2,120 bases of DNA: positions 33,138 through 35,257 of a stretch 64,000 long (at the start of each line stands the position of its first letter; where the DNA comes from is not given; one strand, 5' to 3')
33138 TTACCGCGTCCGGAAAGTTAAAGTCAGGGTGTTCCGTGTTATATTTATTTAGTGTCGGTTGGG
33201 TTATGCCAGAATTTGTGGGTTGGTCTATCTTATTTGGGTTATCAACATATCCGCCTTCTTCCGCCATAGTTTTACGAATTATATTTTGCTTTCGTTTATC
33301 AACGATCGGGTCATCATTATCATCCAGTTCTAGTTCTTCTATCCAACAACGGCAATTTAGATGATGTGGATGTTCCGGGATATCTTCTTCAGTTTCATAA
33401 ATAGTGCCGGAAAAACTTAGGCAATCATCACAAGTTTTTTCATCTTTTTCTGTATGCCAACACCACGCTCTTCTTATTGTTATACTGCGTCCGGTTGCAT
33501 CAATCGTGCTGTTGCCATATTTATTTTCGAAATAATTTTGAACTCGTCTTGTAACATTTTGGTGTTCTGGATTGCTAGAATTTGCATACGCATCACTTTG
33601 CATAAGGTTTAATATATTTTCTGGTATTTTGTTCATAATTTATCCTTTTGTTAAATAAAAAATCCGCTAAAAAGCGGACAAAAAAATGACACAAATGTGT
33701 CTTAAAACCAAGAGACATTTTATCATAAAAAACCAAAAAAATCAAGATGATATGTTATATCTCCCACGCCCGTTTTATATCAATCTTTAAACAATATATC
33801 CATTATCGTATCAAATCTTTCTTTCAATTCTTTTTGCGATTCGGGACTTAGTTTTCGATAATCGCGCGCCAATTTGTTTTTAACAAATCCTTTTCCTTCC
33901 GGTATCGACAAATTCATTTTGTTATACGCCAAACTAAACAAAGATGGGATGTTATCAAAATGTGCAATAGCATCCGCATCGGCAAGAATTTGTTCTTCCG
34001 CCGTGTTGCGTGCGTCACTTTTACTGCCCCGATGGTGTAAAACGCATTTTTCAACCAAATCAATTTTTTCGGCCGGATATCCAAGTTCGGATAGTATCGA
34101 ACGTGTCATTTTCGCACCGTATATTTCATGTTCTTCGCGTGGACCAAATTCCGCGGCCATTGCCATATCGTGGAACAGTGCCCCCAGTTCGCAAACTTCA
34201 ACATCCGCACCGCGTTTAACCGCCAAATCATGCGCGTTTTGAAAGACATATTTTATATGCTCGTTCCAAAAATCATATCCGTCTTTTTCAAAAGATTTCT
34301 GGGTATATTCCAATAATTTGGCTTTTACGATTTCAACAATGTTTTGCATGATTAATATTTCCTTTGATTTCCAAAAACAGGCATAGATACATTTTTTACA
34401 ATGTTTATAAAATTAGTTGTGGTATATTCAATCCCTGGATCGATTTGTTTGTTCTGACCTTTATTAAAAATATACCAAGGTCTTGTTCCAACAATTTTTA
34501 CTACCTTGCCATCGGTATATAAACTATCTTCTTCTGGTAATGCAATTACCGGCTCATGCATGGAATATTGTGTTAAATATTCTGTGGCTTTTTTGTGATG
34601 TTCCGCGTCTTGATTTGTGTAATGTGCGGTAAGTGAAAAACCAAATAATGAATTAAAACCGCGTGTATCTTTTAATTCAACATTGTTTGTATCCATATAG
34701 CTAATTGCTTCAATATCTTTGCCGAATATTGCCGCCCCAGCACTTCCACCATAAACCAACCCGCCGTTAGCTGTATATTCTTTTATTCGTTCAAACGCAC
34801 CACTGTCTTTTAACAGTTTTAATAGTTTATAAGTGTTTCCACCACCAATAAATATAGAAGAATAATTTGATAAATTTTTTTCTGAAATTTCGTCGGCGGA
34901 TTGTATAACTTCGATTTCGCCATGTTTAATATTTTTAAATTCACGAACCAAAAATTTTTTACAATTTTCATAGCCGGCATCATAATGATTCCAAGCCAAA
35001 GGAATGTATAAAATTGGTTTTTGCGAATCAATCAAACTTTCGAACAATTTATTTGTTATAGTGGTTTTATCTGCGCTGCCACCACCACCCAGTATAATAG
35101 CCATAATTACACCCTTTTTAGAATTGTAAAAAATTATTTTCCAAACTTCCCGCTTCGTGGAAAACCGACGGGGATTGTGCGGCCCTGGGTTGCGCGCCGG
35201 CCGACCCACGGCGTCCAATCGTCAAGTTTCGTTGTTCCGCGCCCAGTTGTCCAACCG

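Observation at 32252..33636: Mu F-like motif fused to a GH108 lysozyme and PG_binding_3 domain, with a co-transcribed secreted partner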

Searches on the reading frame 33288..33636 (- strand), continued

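Call 108: search_protein_families(library=phrogs, proteins=[L038:7245-8126:+, L030:3323-4126:+, L031:3488-4111:+, P0183, L043:7025-8029:+], max_evalue=0.001)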
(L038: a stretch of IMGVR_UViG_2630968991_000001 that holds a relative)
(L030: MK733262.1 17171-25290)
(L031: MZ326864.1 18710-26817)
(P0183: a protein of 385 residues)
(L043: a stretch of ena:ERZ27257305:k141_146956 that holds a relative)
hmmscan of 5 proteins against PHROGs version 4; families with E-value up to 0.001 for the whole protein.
L038:7245-8126:+ (293 aa): 2 families
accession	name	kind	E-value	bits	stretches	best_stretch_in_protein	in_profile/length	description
phrog_3742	-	unknown function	8.7e-44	151.6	1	32-286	18-285/287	-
phrog_458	-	other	2.8e-09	38.3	1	132-242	103-223/246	protease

L030:3323-4126:+ (267 aa): 3 families
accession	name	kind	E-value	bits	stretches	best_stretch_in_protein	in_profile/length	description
phrog_3742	-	unknown function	1.5e-82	278.8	1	15-261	16-286/287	-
phrog_458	-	other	4.2e-11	44.3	1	12-228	15-236/246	protease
phrog_30010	-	unknown function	3.7e-05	23.7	1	162-235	118-197/517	-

L031:3488-4111:+ (207 aa): 2 families
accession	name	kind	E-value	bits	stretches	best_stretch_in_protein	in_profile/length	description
phrog_3742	-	unknown function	2.4e-55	189.5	1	51-206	106-286/287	-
phrog_458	-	other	4.1e-05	24.7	1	5-125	43-168/246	protease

P0183 (385 aa): 10 families
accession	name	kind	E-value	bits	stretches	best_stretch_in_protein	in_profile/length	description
phrog_7767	-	other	2.1e-09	38.4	1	260-380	10-120/194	metallo-endopeptidase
phrog_3084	-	lysis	1.8e-08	34.8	1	263-384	18-139/468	endolysin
phrog_6700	-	lysis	6.5e-08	30.9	1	245-372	2601-2723/2898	endolysin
phrog_16615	-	other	1.7e-06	28.1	1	270-376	418-514/529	peptidase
phrog_3578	-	lysis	1.1e-05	26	1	271-380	236-357/405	endolysin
phrog_595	-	head and packaging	2.9e-05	24.6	1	150-240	252-354/513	head maturation protease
phrog_115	-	head and packaging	6.6e-05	23.2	1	177-355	306-459/665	minor head protein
phrog_21656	-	other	0.00015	20.9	1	260-385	626-749/1022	peptidase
phrog_4728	-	head and packaging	0.0002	21.3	1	157-252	261-368/591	head morphogenesis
phrog_880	-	lysis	0.00056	20.4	0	329-381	91-138/435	endolysin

L043:7025-8029:+ (334 aa): 1 family
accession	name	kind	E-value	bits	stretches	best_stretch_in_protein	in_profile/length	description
phrog_24118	-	unknown function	3.1e-06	28.3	0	277-308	64-99/121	-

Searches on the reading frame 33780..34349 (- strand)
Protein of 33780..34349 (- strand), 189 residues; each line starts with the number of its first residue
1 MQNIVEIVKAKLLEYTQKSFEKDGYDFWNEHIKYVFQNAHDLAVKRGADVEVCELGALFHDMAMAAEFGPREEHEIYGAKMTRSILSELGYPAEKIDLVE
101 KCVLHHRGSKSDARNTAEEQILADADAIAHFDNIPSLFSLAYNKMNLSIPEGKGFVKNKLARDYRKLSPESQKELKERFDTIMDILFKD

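Call 3: search_protein_families(library=pfam, proteins=[window:33780-34349:-], max_evalue=1)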
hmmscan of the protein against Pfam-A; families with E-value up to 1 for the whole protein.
window:33780-34349:- (189 aa): 3 families
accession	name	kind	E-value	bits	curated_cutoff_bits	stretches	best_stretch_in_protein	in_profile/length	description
PF01966.28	HD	-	5.1e-13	49.8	22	1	30-128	3-113/116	HD domain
PF13875.12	DUF4202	-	9e-05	22.8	35.1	1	71-174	80-169/183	Domain of unknown function (DUF4202)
PF11387.14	DUF2795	-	0.049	13.9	25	1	84-102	8-26/54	Protein of unknown function (DUF2795)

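Call 112: search_protein_families(library=phrogs, proteins=[window:33780-34349:-], max_evalue=0.001)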
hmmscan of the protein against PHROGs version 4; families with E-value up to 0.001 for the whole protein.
window:33780-34349:- (189 aa): 1 family
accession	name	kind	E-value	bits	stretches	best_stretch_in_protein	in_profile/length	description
phrog_3921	-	unknown function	4.9e-13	50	1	8-139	10-145/227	-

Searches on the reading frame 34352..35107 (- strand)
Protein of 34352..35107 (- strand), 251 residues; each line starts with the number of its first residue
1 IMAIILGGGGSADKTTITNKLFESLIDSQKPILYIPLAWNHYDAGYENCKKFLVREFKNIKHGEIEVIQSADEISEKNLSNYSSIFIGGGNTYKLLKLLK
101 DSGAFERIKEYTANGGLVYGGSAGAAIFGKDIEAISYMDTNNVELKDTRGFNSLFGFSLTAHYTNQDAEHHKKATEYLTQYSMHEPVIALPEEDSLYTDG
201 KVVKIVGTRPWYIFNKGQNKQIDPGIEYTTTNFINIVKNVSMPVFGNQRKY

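Call 3: search_protein_families(library=pfam, proteins=[window:34352-35107:-], max_evalue=1)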
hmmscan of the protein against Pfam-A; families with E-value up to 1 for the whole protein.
window:34352-35107:- (251 aa): 3 families
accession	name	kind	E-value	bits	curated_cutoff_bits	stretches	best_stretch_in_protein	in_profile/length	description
PF03575.23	Peptidase_S51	-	2.4e-29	103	23.9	1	4-205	2-205/206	Peptidase family S51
PF07685.20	GATase_3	-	8.2e-05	22.7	27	1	70-138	28-98/196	CobB/CobQ-like glutamine amidotransferase domain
PF01174.25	SNO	-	0.013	15.8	27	1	76-136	28-89/188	SNO glutamine amidotransferase family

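Call 112: search_protein_families(library=phrogs, proteins=[window:34352-35107:-], max_evalue=0.001)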
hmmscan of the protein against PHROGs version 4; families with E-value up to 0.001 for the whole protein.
window:34352-35107:- (251 aa): 1 family
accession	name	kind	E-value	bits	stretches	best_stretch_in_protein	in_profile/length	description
phrog_31247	-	unknown function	0.00076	20.2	0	76-145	32-101/193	-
